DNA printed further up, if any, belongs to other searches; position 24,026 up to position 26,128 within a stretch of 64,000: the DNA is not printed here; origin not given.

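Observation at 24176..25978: CuA-type cupredoxin fused N-terminally to a cytochrome-cd1 (NirS d1-type) beta-propeller, with no heme-c domain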

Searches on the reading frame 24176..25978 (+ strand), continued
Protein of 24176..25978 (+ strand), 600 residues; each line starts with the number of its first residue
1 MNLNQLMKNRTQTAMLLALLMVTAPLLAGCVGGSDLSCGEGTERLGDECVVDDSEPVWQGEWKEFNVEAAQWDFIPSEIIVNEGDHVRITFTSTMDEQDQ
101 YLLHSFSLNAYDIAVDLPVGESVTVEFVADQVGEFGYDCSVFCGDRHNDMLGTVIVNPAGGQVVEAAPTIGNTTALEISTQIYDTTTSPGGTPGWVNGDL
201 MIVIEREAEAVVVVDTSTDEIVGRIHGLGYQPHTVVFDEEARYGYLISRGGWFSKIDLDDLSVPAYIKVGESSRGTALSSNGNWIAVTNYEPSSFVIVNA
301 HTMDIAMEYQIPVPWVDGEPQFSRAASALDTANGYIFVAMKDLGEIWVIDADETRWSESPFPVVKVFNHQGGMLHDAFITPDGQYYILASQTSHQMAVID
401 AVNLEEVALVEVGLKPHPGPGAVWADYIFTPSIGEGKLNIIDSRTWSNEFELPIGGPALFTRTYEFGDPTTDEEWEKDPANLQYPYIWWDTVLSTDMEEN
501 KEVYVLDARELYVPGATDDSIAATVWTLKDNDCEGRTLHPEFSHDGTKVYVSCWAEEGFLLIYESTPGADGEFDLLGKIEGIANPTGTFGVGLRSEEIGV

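Call 25: find_encoding_contigs(protein=P0003, flank=10000, max_places=1)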
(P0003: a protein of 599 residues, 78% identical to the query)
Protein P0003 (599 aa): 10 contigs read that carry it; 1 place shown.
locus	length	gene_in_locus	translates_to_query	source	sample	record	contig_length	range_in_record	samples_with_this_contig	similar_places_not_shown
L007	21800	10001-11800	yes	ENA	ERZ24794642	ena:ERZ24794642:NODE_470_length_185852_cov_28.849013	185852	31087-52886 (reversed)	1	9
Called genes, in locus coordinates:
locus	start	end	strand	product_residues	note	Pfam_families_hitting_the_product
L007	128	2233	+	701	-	-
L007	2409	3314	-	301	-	PF10340:Say1_Mug180, PF20434:BD-FAE, PF07859:Abhydrolase_3, PF12146:Hydrolase_4 (faint), PF12697:Abhydrolase_6 (weak)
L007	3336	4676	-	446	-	PF00289:Biotin_carb_N, PF02222:ATP-grasp (weak), PF02786:CPSase_L_D2, PF07478:Dala_Dala_lig_C, PF02785:Biotin_carb_C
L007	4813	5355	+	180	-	PF10686:YAcAr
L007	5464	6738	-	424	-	PF00667:FAD_binding_1, PF00175:NAD_binding_1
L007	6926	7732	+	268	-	PF23023:Anti-Pycsar_Apyc1, PF00753:Lactamase_B (weak), PF12706:Lactamase_B_2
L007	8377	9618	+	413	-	PF13191:AAA_16 (weak), PF00004:AAA (weak), PF13401:AAA_22, PF22606:Cdc6-ORC-like_ATPase_lid (weak), PF22703:Cdc6_lid, PF09079:WHD_Cdc6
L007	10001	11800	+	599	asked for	PF13473:Cupredoxin_1 (weak), PF02239:Cytochrom_D1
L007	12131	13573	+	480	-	PF00127:Copper-bind (faint), PF07731:Cu-oxidase_2 (faint), PF07732:Cu-oxidase_3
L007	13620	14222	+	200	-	-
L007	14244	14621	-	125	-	PF02537:CRCB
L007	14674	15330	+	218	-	PF01725:Ham1p_like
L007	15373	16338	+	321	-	-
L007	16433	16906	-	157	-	PF13380:CoA_binding_2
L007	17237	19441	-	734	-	PF00115:COX1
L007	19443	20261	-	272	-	PF00116:COX2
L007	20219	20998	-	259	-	PF00510:COX3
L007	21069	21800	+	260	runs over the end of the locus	-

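Call 26: find_encoding_contigs(protein=P0012, flank=10000, max_places=1)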
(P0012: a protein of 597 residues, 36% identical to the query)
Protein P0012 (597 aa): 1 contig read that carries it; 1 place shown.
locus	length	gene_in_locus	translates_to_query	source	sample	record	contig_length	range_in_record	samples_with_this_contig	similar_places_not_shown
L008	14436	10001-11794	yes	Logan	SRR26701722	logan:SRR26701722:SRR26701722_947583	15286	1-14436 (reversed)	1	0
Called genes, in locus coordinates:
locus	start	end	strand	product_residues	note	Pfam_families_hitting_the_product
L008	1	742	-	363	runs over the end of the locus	PF01210:NAD_Gly3P_dh_N (weak), PF02558:ApbA (weak), PF13450:NAD_binding_8 (weak), PF02317:Octopine_DH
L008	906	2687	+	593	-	PF02776:TPP_enzyme_N, PF00205:TPP_enzyme_M, PF02775:TPP_enzyme_C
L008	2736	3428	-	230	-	PF00005:ABC_tran, PF02463:SMC_N (faint), PF13304:AAA_21 (weak)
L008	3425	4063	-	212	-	PF00528:BPD_transp_1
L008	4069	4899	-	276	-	PF12849:PBP_like_2, PF03466:LysR_substrate (weak), PF13531:SBP_bac_11, PF01547:SBP_bac_1 (faint), PF12727:PBP_like (faint)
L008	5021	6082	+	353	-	PF00126:HTH_1 (faint), PF12727:PBP_like, PF13531:SBP_bac_11 (weak)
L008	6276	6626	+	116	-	PF00126:HTH_1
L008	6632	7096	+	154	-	PF14196:ATC_hydrolase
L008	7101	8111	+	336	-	PF01208:URO-D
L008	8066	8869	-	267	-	PF01261:AP_endonuc_2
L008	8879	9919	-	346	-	PF08240:ADH_N, PF16912:Glu_dehyd_C (weak), PF00107:ADH_zinc_N, PF13602:ADH_zinc_N_2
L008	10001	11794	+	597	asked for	PF13473:Cupredoxin_1 (weak), PF25174:Beta-prop_THOC3 (faint), PF02239:Cytochrom_D1, PF23414:Beta-prop_EML_2 (faint)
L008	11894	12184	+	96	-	-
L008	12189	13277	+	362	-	PF00116:COX2 (weak), PF12801:Fer4_5 (weak)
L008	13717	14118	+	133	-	-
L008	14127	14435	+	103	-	?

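Call 27: find_related_loci(query=A2, collection=genome_contigs, flank=10000)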
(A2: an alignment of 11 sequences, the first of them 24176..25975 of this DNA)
Query A2 (600 aa) in genome_contigs; peptide patterns used: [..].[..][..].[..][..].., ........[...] (x = any residue, [..] = any of these).
58 stretches matched a pattern; 18 encode a relative of the query (tblastn E <= 1e-3); 18 distinct loci.
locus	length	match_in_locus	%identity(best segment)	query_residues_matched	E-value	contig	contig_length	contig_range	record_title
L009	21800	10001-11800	93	1-600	0e+0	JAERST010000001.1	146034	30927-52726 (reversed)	MAG: Methanobacteriota archaeon isolate BH13 c_000000000487, whole genome shotgun sequence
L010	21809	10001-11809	72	2-600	0e+0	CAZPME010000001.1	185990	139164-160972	MAG TPA_asm: uncultured Candidatus Poseidoniales archaeon isolate SRP260945_co1_349 genome assembly, contig: NODE_29_len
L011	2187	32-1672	43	11-600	1e-158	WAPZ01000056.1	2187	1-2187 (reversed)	MAG: Candidatus Heimdallarchaeota archaeon isolate S146_22 k151_155550, whole genome shotgun sequence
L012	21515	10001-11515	44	49-600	4e-135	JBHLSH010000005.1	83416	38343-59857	MAG: Candidatus Heimdallarchaeota archaeon isolate TM2S.58 TM2S.58@344, whole genome shotgun sequence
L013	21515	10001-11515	44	49-600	4e-135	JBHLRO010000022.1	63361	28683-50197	MAG: Candidatus Thorarchaeota archaeon isolate TM1M.79 TM1M.79@1098, whole genome shotgun sequence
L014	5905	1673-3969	38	59-599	1e-108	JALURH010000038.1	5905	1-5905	MAG: Thermofilaceae archaeon isolate S146_metabat2_scaf2bin.035_VB S146_NODE_14131_length_5905_cov_2.112323, whole genom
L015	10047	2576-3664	36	199-599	2e-59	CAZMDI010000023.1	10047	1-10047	MAG TPA_asm: uncultured Dehalococcoidales bacterium isolate SRP284006_co1_561 genome assembly, contig: NODE_12636_length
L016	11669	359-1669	30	143-594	2e-53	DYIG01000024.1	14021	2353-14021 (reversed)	MAG TPA_asm: Thermaerobacter marianensis isolate TT109_55_7 Afr_mines_TT109_946_length_14021_cov_3_178075, whole genome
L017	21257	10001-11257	32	193-600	1e-51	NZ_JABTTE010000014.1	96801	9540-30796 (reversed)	Calidifontibacillus erzurumensis strain P2 P2-assembly-2020_contig_14, whole genome shotgun sequence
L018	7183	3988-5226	33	198-600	2e-49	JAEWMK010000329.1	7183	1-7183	MAG: Bacillota bacterium isolate OH_PDB_133 k127_473493, whole genome shotgun sequence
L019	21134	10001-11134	32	199-599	1e-49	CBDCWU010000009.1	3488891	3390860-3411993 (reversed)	MAG: Candidatus Promineifilaceae bacterium isolate 3a3e19e2-5470-4693-b67a-557dfc69874c genome assembly, contig: contig_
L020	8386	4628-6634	32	69-599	3e-49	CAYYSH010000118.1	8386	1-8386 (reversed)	MAG TPA_asm: uncultured Anaerolineales bacterium isolate SRP162660_co1_318 genome assembly, contig: NODE_8330_length_838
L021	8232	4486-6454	32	69-599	4e-49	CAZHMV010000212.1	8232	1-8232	MAG TPA_asm: uncultured Anaerolineales bacterium isolate binchicken_co172_219 genome assembly, contig: NODE_8157_length_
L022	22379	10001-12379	31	69-599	2e-43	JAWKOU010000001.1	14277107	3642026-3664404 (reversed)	MAG: Caldilineaceae bacterium isolate BC1.69 BC1.69.fa-1, whole genome shotgun sequence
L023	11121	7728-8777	28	207-591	4e-39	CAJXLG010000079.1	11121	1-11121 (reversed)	MAG TPA_asm: uncultured Rhodospirillales bacterium isolate SRR6193124_bin.73_MetaBAT_v2.12.1_MAG genome assembly, contig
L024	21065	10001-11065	32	199-591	8e-51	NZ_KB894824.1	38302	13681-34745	Arhodomonas aquaeolei DSM 8974 C516DRAFT_scaffold00025.25, whole genome shotgun sequence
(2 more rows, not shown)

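Call 28: search_protein_representatives(alignment_id=A2)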
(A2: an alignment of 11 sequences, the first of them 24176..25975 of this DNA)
Query: 11 sequences, 571 profile positions. Proteins with E-value up to 0.001 (for the whole library): 15228; up to 1e-10: 3363; up to 1e-30: 109. The best 150 are listed.
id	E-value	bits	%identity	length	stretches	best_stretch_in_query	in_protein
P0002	4.5e-285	962.7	-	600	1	2-571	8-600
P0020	5.3e-199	678.5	-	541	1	53-571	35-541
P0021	2.3e-155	534.4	-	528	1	54-562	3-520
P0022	8.3e-139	479.8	-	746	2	151-571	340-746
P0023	2.7e-132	458.3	-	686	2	51-560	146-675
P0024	6.6e-129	447.1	-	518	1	179-571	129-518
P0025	7.2e-125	433.8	-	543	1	166-567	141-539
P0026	2.7e-122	425.3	-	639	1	49-566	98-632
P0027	1.4e-121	422.9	-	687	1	165-571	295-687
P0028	7.3e-121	420.5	-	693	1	159-571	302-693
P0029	6.6e-120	417.4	-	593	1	47-561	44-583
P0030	9.6e-120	416.8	-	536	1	145-571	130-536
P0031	3.6e-118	411.7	-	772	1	148-571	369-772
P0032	7.7e-118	410.6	-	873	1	177-571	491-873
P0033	1.0e-113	396.9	-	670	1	175-571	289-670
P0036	3.6e-111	388.5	-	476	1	139-571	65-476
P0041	3.1e-99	349.1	-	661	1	176-568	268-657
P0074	4.1e-49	183.7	-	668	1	194-564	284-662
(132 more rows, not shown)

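Call 29: predict_structure(alignment_id=A2)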
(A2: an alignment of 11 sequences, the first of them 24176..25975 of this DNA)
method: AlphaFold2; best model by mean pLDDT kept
length: 600 residues; sequences in the alignment: 11
mean_pLDDT: 81.5   pTM: 0.78
mean pLDDT of the five models: 81.5, 79.7, 79.1, 78.4, 76.7
residues with pLDDT >= 90: 279; 70-90: 201; 50-70: 56; < 50: 64
segments of 3 or more residues with pLDDT < 50: 1-36, 53-58, 161-173, 187-190
pLDDT, mean of each block of 10 residues (from residue 1): 35 44 36 40 57 50 91 89 90 80 80 83 90 79 70 80 40 67 63 81 91 95 92 91 93 94 92 86 91 88 92 60 79 91 91 89 93 86 91 91 94 80 89 87 94 83 86 71 88 82 94 94 94 88 94 91 94 95 91 82
secondary structure, 60 per line:
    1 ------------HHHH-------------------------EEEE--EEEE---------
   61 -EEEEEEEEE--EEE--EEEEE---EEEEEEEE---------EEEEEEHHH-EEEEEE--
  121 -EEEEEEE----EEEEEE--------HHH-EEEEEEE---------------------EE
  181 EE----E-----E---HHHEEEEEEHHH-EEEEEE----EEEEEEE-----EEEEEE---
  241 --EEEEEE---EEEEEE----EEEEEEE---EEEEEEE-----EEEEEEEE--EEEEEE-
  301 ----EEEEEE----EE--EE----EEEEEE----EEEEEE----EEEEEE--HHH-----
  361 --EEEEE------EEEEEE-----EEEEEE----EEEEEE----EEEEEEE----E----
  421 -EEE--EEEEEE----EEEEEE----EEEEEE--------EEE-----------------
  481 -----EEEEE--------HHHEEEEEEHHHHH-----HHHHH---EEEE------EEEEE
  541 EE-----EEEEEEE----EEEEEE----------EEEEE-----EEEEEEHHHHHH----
elements in order: H13-16 E42-45 E48-51 E62-70 E73-75 E78-82 E86-93 E103-108 E113-118 E122-128 E133-138 E151-157 E179-182 E200-205 E210-215 E220-226 E232-237 E243-248 E252-257 E262-268 E272-278 E284-291 E294-299 E305-310 E325-330 E335-340 E345-350 E363-367 E374-379 E385-390 E395-400 E405-411 E422-424 E427-432 E437-442 E447-452 E461-463 E486-490 E502-507 H508-512 H518-522 E526-529 E536-542 E548-554 E559-564 E575-579 E585-590 H591-596

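Call 32: search_protein_families(library=pfam, proteins=[P0020, P0021, P0022, P0023, P0024, P0026, P0027, P0030, P0032, P0036], max_evalue=0.001)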
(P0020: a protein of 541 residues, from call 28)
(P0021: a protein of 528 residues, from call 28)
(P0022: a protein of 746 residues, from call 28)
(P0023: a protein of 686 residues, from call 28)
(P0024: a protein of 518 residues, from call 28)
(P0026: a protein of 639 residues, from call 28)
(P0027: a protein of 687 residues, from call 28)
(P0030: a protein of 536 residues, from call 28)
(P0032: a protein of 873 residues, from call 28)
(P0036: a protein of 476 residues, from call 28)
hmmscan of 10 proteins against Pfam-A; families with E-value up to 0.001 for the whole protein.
P0020 (541 aa): 2 families
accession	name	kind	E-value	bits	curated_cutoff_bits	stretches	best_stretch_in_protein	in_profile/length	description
PF02239.22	Cytochrom_D1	-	3.2e-70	237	25.5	1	170-534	2-367/368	Cytochrome D1 heme domain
PF13473.12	Cupredoxin_1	-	2.5e-06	27.9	27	1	23-137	5-104/104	Cupredoxin-like domain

P0021 (528 aa): 3 families
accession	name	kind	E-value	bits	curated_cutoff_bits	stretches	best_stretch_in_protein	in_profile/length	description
PF02239.22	Cytochrom_D1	-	1.1e-75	254.9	25.5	1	152-521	2-366/368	Cytochrome D1 heme domain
PF13473.12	Cupredoxin_1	-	2.4e-05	24.7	27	1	10-109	22-104/104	Cupredoxin-like domain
PF23414.1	Beta-prop_EML_2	-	0.00018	21.4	90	0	438-510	54-122/266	Echinoderm microtubule-associated protein second beta-propeller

P0022 (746 aa): 4 families
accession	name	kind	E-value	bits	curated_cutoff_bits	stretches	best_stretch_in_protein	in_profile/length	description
PF02239.22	Cytochrom_D1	-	2.7e-69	233.9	25.5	1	374-739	1-367/368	Cytochrome D1 heme domain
PF07732.21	Cu-oxidase_3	-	3.2e-42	143.8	21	2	71-179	9-118/119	Multicopper oxidase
PF07731.20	Cu-oxidase_2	-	7.9e-19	68.2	20.4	1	213-304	18-118/137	Multicopper oxidase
PF00394.28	Cu-oxidase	-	2.5e-11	44.4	21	1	211-305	33-138/157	Multicopper oxidase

P0023 (686 aa): 8 families
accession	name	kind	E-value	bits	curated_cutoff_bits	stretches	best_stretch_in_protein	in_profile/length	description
PF02239.22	Cytochrom_D1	-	3.3e-46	158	25.5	1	310-677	14-365/368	Cytochrome D1 heme domain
PF13473.12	Cupredoxin_1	-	8e-17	61.6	27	2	44-143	17-104/104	Cupredoxin-like domain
PF23414.1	Beta-prop_EML_2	-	1.2e-06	28.6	90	1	338-406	5-72/266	Echinoderm microtubule-associated protein second beta-propeller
PF25168.1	Beta-prop_WDR36-Utp21_2nd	-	1.6e-05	24.8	84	1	312-388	221-297/335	WDR36/Utp21 second beta-propeller domain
PF21783.3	YNCE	-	2.6e-05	24.2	27.1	0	429-546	202-317/339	YNCE-like beta-propeller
PF25174.1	Beta-prop_THOC3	-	7.3e-05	22.3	305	0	328-402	43-117/272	THOC3 beta-propeller domain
PF00127.26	Copper-bind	-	0.00011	23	21.2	0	49-144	4-99/99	Copper binding proteins, plastocyanin/azurin family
PF07732.21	Cu-oxidase_3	-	0.00025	21.5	21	0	62-147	27-118/119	Multicopper oxidase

P0024 (518 aa): 6 families
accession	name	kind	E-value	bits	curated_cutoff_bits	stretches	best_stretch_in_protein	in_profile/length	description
PF02239.22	Cytochrom_D1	-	1.2e-76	258.1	25.5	1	152-510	1-366/368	Cytochrome D1 heme domain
PF16819.11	DUF5074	-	3.4e-07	30.1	27.2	0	250-392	117-251/353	Domain of unknown function (DUF5074)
PF00173.33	Cyt-b5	-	1.1e-06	29.1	23.7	1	45-86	1-37/74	Cytochrome b5-like Heme/Steroid binding domain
PF21783.3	YNCE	-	1.9e-05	24.6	27.1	0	186-376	69-251/339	YNCE-like beta-propeller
PF25174.1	Beta-prop_THOC3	-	2.3e-05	24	305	0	167-266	70-167/272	THOC3 beta-propeller domain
PF23414.1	Beta-prop_EML_2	-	4.9e-05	23.3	90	0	196-266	8-77/266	Echinoderm microtubule-associated protein second beta-propeller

P0026 (639 aa): 2 families
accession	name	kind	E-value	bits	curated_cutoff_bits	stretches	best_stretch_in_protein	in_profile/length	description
PF02239.22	Cytochrom_D1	-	4.4e-68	229.9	25.5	1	251-631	2-367/368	Cytochrome D1 heme domain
PF13473.12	Cupredoxin_1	-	2.2e-07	31.3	27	1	105-210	16-104/104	Cupredoxin-like domain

P0027 (687 aa): 5 families
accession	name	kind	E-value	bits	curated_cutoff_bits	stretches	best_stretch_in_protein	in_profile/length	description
PF02239.22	Cytochrom_D1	-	8.5e-72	242.2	25.5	1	323-679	1-366/368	Cytochrome D1 heme domain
PF00173.33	Cyt-b5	-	1.1e-11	45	23.7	1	225-290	1-73/74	Cytochrome b5-like Heme/Steroid binding domain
PF25174.1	Beta-prop_THOC3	-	5.9e-05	22.6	305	0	602-671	105-171/272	THOC3 beta-propeller domain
PF23414.1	Beta-prop_EML_2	-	0.00014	21.8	90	0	373-436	15-77/266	Echinoderm microtubule-associated protein second beta-propeller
PF16819.11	DUF5074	-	0.00063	19.3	27.2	0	484-618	130-217/353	Domain of unknown function (DUF5074)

P0030 (536 aa): 5 families
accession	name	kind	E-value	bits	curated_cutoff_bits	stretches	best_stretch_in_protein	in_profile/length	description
PF02239.22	Cytochrom_D1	-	2.3e-66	224.3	25.5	1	171-528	1-366/368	Cytochrome D1 heme domain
PF23414.1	Beta-prop_EML_2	-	3.2e-08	33.7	90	1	224-307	17-99/266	Echinoderm microtubule-associated protein second beta-propeller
PF25174.1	Beta-prop_THOC3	-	5.5e-08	32.6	305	1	167-304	92-228/272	THOC3 beta-propeller domain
PF16819.11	DUF5074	-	5.8e-07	29.3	27.2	0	215-289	106-225/353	Domain of unknown function (DUF5074)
PF13570.13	Beta-prop_ACSF4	-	1.1e-06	28.7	133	1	175-287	19-131/329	Beta-alanine-activating enzyme, beta-propeller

P0032 (873 aa): 4 families
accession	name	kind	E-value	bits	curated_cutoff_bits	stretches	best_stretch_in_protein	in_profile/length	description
PF02239.22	Cytochrom_D1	-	1.9e-68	231.1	25.5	1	507-865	1-366/368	Cytochrome D1 heme domain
PF00173.33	Cyt-b5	-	1.8e-09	37.9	23.7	1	387-451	1-72/74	Cytochrome b5-like Heme/Steroid binding domain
PF17957.7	Big_7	-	4e-07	31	24.1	1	284-335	16-69/70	Bacterial Ig domain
PF13948.11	DUF4215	-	4.9e-05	24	27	1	44-77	20-46/47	Domain of unknown function (DUF4215)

P0036 (476 aa): 6 families
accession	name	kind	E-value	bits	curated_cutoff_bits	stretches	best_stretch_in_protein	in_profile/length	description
PF02239.22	Cytochrom_D1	-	2.7e-68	230.6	25.5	1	116-467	1-365/368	Cytochrome D1 heme domain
PF25174.1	Beta-prop_THOC3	-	3e-10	40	305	0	263-369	26-127/272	THOC3 beta-propeller domain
PF16819.11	DUF5074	-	6.3e-06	25.9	27.2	0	215-366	118-262/353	Domain of unknown function (DUF5074)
PF23414.1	Beta-prop_EML_2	-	3.3e-05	23.8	90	0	174-242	22-89/266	Echinoderm microtubule-associated protein second beta-propeller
PF21783.3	YNCE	-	0.00018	21.4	27.1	0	145-241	236-333/339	YNCE-like beta-propeller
PF13570.13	Beta-prop_ACSF4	-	0.00075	19.4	133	0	124-233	23-132/329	Beta-alanine-activating enzyme, beta-propeller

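Call 33: fold_search(model_id=the predicted structure, library=pdb)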
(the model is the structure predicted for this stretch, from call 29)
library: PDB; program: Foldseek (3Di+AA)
matches with E <= 10: 1998; with E <= 0.001: 1940
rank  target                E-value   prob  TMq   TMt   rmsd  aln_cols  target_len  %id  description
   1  6rtd_B                3.5e-27  1.00  0.54  0.68   3.7       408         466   25  Dihydro-heme d1 dehydrogenase NirN in complex with DHE (released 2019-06-19)
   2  1dy7_B                4.2e-27  1.00  0.57  0.64   4.5       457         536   22  Cytochrome cd1 Nitrite Reductase, CO complex (released 2000-09-24)
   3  6rtd_A                4.4e-27  1.00  0.53  0.68   3.7       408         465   25  Dihydro-heme d1 dehydrogenase NirN in complex with DHE (released 2019-06-19)
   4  6tsi_A                6.4e-27  1.00  0.57  0.64   4.5       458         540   21  cd1 nitrite reductase NirS with bound dihydro-heme d1 (released 2020-11-18)
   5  1aof_B                1.2e-26  1.00  0.57  0.63   4.6       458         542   21  CYTOCHROME CD1 NITRITE REDUCTASE, REDUCED FORM (released 1997-10-15)
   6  6tv2_A                1.2e-26  1.00  0.53  0.83   3.3       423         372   24  Heme d1 biosynthesis associated Protein NirF (released 2020-04-22)
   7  6tpo                  1.6e-26  1.00  0.57  0.65   4.5       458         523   21  Conformation of cd1 nitrite reductase NirS without bound heme d1 (released 2020-11-18)
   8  1hj4_A                2.8e-26  1.00  0.56  0.61   4.8       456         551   21  Cytochrome cd1 Nitrite Reductase, x-ray reduced dioxygen complex (released 2001-01-16)
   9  6rte_A                2.9e-26  1.00  0.53  0.68   3.7       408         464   24  Dihydro-heme d1 dehydrogenase NirN in complex with DHE (released 2019-06-19)
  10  1e2r_B                4.6e-26  1.00  0.57  0.63   4.6       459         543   22  CYTOCHROME CD1 NITRITE REDUCTASE, REDUCED AND CYANIDE BOUND (released 2000-05-30)
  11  1hj3_A                5.1e-26  1.00  0.56  0.62   4.8       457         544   21  Cytochrome cd1 Nitrite Reductase, dioxygen complex (released 2001-01-16)
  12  1h9x_B                5.7e-26  1.00  0.57  0.64   3.1       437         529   22  Cytochrome cd1 Nitrite Reductase, reduced form (released 2001-08-09)
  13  1aom_A                6.0e-26  1.00  0.56  0.76   4.7       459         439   21  SUBSTRATE AND PRODUCT BOUND TO CYTOCHROME CD1 NITRITE REDUCTASE (released 1998-02-04)
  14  1nir_B                6.7e-26  1.00  0.55  0.61   4.9       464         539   20  OXYDIZED NITRITE REDUCTASE FROM PSEUDOMONAS AERUGINOSA (released 1997-12-03)
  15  1h9y_B                7.0e-26  1.00  0.57  0.65   4.9       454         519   22  Cytochrome cd1 Nitrite Reductase, reduced form complexed to CN (released 2001-08-09)
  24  1aof_A                2.2e-25  1.00  0.57  0.64   4.6       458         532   22  CYTOCHROME CD1 NITRITE REDUCTASE, REDUCED FORM (released 1997-10-15)
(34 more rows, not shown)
